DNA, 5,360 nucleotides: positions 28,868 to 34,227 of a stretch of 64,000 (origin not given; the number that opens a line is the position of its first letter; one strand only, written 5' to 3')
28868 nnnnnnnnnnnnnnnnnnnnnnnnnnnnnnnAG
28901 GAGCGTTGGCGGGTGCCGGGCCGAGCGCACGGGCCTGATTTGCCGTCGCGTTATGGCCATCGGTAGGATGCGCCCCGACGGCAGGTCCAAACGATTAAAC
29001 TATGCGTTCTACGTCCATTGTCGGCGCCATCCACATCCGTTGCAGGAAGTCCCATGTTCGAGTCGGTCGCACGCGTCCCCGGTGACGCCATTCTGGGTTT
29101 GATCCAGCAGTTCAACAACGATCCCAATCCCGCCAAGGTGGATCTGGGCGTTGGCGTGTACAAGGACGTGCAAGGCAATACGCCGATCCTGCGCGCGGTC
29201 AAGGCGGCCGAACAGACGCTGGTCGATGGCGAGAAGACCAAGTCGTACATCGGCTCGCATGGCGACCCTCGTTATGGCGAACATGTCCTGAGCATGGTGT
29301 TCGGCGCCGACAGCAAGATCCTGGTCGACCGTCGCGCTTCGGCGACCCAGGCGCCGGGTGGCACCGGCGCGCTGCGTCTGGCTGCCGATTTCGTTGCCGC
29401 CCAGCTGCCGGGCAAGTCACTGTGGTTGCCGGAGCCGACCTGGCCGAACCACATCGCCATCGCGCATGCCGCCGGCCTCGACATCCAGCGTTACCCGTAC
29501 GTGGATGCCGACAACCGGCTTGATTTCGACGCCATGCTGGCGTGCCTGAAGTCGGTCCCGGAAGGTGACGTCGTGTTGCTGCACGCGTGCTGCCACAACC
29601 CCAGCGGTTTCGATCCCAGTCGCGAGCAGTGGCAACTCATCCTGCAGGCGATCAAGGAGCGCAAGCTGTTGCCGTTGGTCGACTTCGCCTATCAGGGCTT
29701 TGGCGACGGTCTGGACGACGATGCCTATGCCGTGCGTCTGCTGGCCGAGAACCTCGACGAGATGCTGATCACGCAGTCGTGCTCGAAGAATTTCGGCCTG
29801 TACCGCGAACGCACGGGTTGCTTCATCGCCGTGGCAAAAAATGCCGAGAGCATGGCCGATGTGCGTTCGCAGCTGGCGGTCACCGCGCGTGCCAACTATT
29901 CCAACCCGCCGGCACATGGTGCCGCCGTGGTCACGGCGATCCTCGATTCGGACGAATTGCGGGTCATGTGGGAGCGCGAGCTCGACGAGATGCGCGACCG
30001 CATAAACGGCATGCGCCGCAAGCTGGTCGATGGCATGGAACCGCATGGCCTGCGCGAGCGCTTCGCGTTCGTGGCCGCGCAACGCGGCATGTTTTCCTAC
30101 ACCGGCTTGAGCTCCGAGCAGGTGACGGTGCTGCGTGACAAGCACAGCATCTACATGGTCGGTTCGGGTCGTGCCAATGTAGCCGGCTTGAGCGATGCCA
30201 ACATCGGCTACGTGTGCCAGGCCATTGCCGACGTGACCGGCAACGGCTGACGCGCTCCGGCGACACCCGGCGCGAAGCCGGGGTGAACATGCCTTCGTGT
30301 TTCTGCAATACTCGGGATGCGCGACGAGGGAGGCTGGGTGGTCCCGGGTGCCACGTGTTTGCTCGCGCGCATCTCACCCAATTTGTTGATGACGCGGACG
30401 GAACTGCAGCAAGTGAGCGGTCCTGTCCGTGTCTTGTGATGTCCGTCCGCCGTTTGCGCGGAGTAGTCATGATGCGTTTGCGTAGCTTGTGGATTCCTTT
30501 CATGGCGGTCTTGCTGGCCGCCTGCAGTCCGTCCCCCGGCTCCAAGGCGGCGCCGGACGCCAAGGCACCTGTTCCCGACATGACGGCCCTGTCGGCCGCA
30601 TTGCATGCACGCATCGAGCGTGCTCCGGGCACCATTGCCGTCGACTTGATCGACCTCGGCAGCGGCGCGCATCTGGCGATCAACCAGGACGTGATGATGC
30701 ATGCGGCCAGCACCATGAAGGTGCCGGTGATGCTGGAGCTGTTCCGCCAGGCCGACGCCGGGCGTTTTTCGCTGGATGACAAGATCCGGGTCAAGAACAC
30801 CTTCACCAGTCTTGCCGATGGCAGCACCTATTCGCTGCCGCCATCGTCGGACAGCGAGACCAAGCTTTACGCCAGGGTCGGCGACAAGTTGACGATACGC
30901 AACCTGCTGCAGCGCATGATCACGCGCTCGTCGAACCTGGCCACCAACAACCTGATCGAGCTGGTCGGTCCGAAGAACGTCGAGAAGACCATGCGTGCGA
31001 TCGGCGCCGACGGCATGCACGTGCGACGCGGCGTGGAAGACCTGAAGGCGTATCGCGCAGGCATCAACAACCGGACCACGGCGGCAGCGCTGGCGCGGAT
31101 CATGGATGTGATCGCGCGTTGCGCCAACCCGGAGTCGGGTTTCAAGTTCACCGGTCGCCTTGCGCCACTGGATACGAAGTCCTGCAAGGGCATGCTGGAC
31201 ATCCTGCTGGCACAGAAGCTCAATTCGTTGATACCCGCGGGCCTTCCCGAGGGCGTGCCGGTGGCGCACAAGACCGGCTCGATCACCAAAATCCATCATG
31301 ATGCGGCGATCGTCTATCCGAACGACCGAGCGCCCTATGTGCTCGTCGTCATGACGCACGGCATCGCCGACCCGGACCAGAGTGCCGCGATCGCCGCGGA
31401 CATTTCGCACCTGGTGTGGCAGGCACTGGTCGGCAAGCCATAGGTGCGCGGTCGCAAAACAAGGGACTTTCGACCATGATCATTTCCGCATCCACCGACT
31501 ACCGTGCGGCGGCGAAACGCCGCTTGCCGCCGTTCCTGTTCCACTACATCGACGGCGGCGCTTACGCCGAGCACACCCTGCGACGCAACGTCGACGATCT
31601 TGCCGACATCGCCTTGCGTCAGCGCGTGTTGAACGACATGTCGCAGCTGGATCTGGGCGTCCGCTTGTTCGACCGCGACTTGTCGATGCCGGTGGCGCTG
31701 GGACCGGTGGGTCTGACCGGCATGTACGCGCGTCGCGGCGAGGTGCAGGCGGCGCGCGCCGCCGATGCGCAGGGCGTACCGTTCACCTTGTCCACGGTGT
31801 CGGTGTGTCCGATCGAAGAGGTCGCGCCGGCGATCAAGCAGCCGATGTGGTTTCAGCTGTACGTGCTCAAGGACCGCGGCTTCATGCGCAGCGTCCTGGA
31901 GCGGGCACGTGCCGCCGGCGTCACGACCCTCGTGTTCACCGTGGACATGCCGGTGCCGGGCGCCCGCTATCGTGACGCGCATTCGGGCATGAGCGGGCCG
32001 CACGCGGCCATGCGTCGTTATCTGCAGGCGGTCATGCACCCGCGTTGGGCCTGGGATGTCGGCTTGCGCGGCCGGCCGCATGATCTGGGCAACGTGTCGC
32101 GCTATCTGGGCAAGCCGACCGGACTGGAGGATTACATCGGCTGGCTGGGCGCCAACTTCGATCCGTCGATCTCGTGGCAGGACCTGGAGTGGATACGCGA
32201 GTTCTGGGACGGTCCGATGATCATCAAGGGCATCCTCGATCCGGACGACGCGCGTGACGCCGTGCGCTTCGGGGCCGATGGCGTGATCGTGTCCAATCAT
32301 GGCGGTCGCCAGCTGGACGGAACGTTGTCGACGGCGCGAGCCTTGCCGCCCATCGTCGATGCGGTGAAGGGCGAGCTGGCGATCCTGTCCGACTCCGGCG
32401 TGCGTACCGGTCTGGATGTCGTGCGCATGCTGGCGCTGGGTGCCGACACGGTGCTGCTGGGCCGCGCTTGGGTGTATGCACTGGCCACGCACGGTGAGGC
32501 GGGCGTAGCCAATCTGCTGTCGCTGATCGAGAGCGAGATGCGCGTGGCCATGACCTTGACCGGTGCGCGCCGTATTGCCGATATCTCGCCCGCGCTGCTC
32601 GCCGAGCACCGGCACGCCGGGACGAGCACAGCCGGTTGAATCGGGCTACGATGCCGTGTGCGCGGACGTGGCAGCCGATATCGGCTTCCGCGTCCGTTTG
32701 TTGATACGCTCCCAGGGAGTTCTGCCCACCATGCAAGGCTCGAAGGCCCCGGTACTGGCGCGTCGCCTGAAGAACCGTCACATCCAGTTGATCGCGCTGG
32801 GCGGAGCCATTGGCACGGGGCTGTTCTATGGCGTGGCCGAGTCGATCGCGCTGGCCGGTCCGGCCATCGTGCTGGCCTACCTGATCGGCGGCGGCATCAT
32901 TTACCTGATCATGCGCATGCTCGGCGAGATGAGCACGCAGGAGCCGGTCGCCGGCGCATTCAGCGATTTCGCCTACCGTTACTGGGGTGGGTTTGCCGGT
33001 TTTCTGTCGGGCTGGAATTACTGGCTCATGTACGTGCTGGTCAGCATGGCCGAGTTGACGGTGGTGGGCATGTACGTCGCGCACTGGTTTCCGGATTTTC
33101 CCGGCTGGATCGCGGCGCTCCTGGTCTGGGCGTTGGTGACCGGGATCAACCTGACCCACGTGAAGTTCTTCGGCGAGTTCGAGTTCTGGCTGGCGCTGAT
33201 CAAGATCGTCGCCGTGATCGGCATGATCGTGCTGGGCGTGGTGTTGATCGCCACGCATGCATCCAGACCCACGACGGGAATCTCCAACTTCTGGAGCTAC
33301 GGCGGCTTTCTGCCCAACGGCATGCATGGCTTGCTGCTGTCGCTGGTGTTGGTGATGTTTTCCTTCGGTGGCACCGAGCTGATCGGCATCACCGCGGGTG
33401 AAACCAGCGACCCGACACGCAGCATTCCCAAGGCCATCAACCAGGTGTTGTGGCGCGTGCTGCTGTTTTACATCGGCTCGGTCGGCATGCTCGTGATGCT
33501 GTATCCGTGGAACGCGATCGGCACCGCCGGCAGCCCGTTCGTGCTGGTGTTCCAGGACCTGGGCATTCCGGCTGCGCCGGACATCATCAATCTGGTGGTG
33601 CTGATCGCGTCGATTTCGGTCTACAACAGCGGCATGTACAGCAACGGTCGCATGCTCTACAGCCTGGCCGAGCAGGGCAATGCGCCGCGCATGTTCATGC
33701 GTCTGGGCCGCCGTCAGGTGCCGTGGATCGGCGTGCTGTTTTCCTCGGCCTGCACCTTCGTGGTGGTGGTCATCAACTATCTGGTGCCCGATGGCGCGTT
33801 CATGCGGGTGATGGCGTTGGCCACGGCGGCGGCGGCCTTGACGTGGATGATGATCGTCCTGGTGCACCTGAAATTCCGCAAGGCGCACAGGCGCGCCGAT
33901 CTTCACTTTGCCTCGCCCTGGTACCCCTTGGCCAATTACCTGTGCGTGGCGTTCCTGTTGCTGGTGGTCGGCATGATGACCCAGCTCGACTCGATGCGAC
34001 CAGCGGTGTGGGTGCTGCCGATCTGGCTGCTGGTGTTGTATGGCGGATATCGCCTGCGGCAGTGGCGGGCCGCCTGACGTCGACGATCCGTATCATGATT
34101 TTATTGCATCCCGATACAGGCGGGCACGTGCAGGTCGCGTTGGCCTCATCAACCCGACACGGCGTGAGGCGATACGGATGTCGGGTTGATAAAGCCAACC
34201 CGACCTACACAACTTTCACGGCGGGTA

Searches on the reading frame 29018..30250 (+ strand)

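Call 16: search_protein_families(library=pfam, proteins=[window:29018-30250:+], max_evalue=0.00001)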
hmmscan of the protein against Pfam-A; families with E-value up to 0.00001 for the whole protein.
window:29018-30250:+ (410 aa): 1 family
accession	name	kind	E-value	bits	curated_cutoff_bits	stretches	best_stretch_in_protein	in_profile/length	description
PF00155.27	Aminotran_1_2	-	4.7e-81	273.2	19.7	1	40-403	3-361/361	Aminotransferase class I and II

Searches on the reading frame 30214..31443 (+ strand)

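Call 16: search_protein_families(library=pfam, proteins=[window:30214-31443:+], max_evalue=0.00001)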
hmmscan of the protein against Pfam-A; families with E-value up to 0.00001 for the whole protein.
window:30214-31443:+ (409 aa): 1 family
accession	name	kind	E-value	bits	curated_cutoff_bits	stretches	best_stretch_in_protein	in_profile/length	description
PF13354.11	Beta-lactamase2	-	4.6e-53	180.2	22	1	146-381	5-214/214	Beta-lactamase enzyme family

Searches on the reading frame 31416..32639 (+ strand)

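Call 16: search_protein_families(library=pfam, proteins=[window:31416-32639:+], max_evalue=0.00001)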
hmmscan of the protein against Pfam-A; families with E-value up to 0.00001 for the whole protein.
window:31416-32639:+ (407 aa): 1 family
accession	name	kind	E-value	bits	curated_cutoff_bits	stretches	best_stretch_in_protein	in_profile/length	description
PF01070.24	FMN_dh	-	1.7e-126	422.4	24.9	1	33-396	1-349/350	FMN-dependent dehydrogenase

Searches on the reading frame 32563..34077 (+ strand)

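Call 16: search_protein_families(library=pfam, proteins=[window:32563-34077:+], max_evalue=0.00001)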
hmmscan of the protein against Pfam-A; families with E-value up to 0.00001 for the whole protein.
window:32563-34077:+ (504 aa): 2 families
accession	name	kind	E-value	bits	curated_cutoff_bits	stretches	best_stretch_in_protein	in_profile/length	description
PF00324.27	AA_permease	-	9.2e-120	400.9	24.6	1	73-493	1-454/470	Amino acid permease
PF13520.12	AA_permease_2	-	4.2e-37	128.5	27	1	77-493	9-424/427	Amino acid permease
